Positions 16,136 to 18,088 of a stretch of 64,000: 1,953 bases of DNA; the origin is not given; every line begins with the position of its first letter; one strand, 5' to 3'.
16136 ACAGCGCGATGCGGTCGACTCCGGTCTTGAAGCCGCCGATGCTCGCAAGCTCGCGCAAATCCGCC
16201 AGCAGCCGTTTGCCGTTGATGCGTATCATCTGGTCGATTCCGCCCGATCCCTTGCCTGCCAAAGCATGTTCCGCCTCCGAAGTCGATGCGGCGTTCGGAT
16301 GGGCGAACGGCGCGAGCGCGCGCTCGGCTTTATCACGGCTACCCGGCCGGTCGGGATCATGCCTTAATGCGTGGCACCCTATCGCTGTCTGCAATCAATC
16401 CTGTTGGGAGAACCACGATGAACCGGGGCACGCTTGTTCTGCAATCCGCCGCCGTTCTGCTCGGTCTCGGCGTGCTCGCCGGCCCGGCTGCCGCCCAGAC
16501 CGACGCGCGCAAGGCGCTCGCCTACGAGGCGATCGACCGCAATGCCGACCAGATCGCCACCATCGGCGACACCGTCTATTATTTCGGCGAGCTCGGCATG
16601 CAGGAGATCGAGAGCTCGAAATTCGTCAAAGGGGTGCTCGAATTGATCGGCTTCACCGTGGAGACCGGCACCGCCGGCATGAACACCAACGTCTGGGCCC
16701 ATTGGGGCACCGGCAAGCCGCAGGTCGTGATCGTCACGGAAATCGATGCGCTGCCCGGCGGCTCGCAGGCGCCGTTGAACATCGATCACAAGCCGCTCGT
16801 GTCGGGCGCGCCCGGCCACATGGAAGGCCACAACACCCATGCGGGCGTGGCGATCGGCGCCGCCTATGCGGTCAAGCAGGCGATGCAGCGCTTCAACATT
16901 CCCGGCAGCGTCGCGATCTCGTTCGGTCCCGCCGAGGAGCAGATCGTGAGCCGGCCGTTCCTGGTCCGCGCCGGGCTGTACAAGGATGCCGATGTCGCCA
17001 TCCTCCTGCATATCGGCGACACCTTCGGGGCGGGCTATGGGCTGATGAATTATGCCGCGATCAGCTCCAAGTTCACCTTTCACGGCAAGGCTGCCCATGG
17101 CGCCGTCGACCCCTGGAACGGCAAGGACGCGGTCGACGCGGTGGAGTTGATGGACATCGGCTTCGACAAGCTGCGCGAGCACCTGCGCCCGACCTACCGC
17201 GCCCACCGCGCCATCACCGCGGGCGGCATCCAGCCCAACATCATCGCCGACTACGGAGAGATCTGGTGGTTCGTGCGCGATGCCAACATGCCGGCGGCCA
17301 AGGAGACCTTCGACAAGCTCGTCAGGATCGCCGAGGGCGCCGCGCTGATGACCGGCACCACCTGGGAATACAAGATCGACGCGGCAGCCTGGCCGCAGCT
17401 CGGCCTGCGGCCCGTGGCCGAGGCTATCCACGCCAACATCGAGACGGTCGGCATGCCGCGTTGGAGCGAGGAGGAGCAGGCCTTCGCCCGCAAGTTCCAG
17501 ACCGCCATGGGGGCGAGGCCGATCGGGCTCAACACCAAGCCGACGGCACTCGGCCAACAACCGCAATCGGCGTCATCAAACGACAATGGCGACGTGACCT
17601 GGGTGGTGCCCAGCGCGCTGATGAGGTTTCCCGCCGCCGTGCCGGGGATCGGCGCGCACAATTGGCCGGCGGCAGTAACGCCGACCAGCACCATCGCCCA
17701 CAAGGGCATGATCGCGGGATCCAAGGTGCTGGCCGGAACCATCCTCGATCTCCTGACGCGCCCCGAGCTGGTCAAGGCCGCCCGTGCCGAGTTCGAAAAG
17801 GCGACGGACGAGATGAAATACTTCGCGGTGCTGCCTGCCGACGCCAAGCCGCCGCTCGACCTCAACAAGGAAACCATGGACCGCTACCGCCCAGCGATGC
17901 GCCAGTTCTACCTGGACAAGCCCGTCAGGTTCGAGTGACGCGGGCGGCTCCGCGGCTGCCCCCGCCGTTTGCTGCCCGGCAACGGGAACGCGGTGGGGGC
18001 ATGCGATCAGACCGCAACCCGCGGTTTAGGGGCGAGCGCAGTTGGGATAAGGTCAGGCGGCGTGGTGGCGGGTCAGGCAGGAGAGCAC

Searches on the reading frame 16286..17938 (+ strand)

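Call 18: search_protein_families(library=pfam, proteins=[window:16286-17938:+], max_evalue=0.001)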
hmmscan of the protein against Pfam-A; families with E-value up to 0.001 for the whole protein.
window:16286-17938:+ (550 aa): 2 families
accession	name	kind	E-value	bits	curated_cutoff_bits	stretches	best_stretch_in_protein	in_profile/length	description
PF01546.33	Peptidase_M20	-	9.4e-06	26.1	24.6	1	152-386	5-117/206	Peptidase family M20/M25/M40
PF07687.19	M20_dimer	-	0.00092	19.6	21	0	258-350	6-100/107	Peptidase dimerisation domain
